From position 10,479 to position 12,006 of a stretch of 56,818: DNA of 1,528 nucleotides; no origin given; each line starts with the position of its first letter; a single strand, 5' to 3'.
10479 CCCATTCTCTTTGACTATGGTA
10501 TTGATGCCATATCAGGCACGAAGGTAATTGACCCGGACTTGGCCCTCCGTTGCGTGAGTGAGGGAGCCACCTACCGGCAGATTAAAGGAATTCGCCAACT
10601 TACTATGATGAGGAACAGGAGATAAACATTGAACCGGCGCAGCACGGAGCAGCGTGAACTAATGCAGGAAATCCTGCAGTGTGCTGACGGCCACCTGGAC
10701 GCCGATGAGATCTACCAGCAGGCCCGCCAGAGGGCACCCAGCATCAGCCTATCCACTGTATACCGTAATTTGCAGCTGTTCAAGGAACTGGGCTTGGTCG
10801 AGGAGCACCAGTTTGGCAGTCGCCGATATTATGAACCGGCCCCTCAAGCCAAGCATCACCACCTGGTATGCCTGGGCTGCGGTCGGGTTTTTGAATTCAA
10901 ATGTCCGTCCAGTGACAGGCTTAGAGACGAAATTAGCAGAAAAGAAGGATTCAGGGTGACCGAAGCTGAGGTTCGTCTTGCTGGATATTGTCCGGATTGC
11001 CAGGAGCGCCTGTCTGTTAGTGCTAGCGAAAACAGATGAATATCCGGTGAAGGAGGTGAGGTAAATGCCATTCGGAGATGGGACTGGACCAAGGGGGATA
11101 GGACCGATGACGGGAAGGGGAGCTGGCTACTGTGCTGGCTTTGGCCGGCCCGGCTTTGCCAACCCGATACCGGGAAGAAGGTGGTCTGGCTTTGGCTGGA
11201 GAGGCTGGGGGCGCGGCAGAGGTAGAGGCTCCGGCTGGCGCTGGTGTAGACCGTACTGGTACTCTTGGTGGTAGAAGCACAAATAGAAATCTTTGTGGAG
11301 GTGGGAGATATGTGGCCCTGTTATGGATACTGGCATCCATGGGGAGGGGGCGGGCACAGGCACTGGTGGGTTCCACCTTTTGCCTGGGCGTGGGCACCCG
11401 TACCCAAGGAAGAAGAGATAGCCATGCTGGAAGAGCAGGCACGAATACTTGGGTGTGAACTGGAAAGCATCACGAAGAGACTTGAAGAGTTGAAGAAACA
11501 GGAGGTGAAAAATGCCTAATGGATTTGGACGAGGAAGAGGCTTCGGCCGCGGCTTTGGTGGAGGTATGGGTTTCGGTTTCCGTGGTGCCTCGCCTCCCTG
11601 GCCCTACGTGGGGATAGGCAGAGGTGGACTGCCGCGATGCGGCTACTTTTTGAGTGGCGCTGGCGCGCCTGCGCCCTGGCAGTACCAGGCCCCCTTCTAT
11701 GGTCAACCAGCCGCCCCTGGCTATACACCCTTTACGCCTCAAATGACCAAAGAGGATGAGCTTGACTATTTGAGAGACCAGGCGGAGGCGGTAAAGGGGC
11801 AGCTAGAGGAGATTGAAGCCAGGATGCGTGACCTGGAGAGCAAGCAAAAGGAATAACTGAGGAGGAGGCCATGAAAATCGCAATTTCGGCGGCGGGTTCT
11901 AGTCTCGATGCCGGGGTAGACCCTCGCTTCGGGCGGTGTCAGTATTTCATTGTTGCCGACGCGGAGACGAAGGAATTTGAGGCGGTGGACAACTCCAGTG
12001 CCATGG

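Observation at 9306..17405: A 17-gene Fur-linked operon of NifX-like, ferredoxin-MinD, Mrp, DUF134, DUF364 and DUF5320 proteins: candidate uncharacterised metallocofactor assembly system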

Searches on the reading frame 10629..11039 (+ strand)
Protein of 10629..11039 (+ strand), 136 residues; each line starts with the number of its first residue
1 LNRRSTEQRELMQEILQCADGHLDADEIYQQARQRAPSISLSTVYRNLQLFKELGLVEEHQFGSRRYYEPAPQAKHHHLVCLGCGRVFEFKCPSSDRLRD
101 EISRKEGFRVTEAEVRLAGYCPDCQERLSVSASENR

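Call 3: search_protein_families(library=pfam, max_evalue=0.01, proteins=[window:10629-11039:+])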
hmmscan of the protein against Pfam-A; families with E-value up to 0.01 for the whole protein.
window:10629-11039:+ (136 aa): 2 families
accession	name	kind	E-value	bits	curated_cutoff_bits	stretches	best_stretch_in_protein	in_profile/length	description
PF01475.25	FUR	-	4.5e-33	114.4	23.1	1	3-116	4-119/121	Ferric uptake regulator family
PF21362.3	Sina_RING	-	0.005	17.4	29.3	0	70-94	11-34/35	E3 ubiquitin-protein ligase sina/sinah, RING finger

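Call 36: search_protein_families(library=ncbifam, max_evalue=0.001, proteins=[window:10629-11039:+])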
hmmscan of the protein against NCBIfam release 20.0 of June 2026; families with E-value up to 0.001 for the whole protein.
window:10629-11039:+ (136 aa): 9 families
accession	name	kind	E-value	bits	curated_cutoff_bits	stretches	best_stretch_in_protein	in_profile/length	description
NF052545.1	TransRegPerRClab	equivalog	1.1e-21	77.2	180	1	5-127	15-137/138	transcriptional regulator PerR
NF047406.1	TransRegPerRTherm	equivalog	1.8e-21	76.7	200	1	3-128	4-129/130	manganese-dependent transcriptional regulator PerR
NF051892.1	TransRegFurBacil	equivalog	2.3e-21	76.4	220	1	6-127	20-146/149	ferric iron uptake transcriptional regulator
NF006999.0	PRK09462.1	equivalog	9.4e-21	74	146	1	12-126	22-140/148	ferric iron uptake transcriptional regulator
NF051891.1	TransRegFurHelico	equivalog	2.3e-18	66.5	200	1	5-126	25-147/148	ferric iron uptake transcriptional regulator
NF045677.1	FeRespRegIrr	equivalog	2.6e-11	43.7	170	1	4-87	10-94/127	Fur family transcriptional regulator Irr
NF047462.1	FUR_perox_PerRA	exception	2.2e-10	41.2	200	1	4-93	18-107/142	peroxide-responsive transcriptional repressor PerRA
NF045678.1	TransRegIrrA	equivalog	6.6e-10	39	150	1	4-89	19-105/138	iron response transcriptional regulator IrrA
NF008646.0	PRK11639.1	equivalog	1.2e-07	31.5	167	1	2-130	21-152/171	zinc uptake transcriptional repressor Zur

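Call 70: search_solved_structures(query=window:10629-11039:+, max_evalue=1e-8, show_alignments=3)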
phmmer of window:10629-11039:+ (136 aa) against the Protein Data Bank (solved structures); distinct sequences matched with E-value up to 1e-8: 20.
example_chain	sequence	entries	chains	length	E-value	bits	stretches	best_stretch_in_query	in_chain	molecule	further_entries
4ray_A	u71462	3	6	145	1.3e-24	90.1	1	4-119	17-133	DNA-binding transcriptional dual regulator of siderophore biosynthesis and transport(Fur f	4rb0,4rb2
4raz_A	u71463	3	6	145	1.9e-24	89.6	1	4-119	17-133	DNA-binding transcriptional dual regulator of siderophore biosynthesis and transport(Fur f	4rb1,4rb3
5fd5_A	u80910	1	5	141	1.7e-23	86.5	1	3-119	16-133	Ferric uptake regulation protein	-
5fd6_A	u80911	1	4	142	1.8e-23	86.5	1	3-119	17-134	Ferric uptake regulation protein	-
6d57_A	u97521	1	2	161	4.3e-21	78.7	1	5-127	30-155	Ferric uptake regulation protein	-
4ets_A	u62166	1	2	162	4.4e-21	78.7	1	5-127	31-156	Ferric uptake regulation protein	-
8j6w_A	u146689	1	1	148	2.5e-20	76.3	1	10-126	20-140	Ferric uptake regulation protein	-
2fe3_A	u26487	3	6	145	6.4e-20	75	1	4-127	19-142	Peroxide operon regulator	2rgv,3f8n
9ire_A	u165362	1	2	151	3.2e-18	69.5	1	5-127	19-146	Ferric uptake regulation protein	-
2o03_A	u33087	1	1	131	2e-17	66.9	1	4-125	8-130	probable Zinc uptake regulation protein FurB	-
2xig_A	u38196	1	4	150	5.2e-17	65.6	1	4-127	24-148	FERRIC UPTAKE REGULATION PROTEIN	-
2w57_A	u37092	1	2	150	1.6e-16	64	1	12-122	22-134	FERRIC UPTAKE REGULATION PROTEIN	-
6h1c_A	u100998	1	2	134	4.5e-15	59.3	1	11-115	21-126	Ferric uptake regulation protein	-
4i7h_A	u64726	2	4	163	1.9e-14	57.3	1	4-127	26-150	peroxide stress sensing regulator | Peroxide stress regulator PerR, FUR family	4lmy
1mzb_A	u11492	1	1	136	1.9e-14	57.3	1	11-113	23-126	ferric uptake regulation protein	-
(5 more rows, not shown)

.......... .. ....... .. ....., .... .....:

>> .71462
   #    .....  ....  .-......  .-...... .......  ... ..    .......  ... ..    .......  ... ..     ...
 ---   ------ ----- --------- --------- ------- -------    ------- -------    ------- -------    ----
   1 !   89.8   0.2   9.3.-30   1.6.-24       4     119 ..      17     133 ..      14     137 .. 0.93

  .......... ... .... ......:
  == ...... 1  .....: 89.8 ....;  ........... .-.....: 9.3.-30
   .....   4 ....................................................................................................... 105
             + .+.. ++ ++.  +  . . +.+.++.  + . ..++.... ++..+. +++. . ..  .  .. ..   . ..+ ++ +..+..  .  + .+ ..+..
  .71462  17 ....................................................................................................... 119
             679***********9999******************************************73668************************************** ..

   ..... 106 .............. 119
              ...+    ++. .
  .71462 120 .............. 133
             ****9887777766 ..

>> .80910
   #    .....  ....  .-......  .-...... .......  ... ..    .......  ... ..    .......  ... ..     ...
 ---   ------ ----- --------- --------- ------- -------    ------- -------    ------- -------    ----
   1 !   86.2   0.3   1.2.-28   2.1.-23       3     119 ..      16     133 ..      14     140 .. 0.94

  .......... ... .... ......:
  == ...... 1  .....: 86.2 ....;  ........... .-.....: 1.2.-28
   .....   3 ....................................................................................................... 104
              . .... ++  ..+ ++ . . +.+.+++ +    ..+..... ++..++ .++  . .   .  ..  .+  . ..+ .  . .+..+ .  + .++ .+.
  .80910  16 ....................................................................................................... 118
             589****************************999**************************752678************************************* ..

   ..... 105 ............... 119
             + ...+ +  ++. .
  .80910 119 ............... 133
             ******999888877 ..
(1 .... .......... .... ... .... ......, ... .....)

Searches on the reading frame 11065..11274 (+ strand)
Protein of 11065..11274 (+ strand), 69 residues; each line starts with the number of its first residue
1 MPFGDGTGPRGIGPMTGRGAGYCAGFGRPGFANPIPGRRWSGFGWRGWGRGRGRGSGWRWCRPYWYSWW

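Call 3: search_protein_families(library=pfam, max_evalue=0.01, proteins=[window:11065-11274:+])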
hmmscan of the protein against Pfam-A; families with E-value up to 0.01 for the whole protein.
window:11065-11274:+ (69 aa): 1 family
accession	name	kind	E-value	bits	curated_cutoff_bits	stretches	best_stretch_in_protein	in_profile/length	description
PF17253.7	DUF5320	-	2.9e-15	57.7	27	1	1-65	1-59/99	Family of unknown function (DUF5320)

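Call 52: search_protein_families(library=ncbifam, max_evalue=0.001, proteins=[window:11065-11274:+])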
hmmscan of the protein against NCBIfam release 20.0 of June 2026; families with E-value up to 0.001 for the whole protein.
window:11065-11274:+ (69 aa): 0 families

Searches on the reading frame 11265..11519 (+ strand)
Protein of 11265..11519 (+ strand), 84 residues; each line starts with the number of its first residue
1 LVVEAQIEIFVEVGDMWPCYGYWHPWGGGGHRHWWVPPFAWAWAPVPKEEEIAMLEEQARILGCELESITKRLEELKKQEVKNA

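Call 3: search_protein_families(library=pfam, max_evalue=0.01, proteins=[window:11265-11519:+])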
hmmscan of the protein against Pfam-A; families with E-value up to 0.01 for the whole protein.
window:11265-11519:+ (84 aa): 1 family
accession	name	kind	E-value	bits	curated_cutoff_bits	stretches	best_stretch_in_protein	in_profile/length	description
PF17253.7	DUF5320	-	4.7e-06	28.1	27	1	26-76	48-99/99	Family of unknown function (DUF5320)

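Call 87: search_protein_families(library=pfam, max_evalue=10, proteins=[window:11310-11519:+])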
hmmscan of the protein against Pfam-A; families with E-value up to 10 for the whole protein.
window:11310-11519:+ (69 aa): 1 family
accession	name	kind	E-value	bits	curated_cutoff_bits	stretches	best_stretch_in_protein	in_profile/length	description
PF17253.7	DUF5320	-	4.3e-06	28.2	27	1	12-61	51-99/99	Family of unknown function (DUF5320)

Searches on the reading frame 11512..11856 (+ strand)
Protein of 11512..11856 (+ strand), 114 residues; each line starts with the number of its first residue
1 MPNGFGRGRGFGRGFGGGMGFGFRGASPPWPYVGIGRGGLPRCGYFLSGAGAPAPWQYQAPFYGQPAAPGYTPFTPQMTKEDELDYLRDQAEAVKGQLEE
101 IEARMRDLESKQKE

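Call 3: search_protein_families(library=pfam, max_evalue=0.01, proteins=[window:11512-11856:+])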
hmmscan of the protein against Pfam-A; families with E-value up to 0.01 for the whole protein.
window:11512-11856:+ (114 aa): 1 family
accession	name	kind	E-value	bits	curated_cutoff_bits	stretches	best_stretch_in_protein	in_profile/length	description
PF17253.7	DUF5320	-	4.6e-06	28.2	27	1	1-108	1-99/99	Family of unknown function (DUF5320)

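Call 52: search_protein_families(library=ncbifam, max_evalue=0.001, proteins=[window:11512-11856:+])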
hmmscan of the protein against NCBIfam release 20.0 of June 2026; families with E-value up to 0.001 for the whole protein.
window:11512-11856:+ (114 aa): 0 families
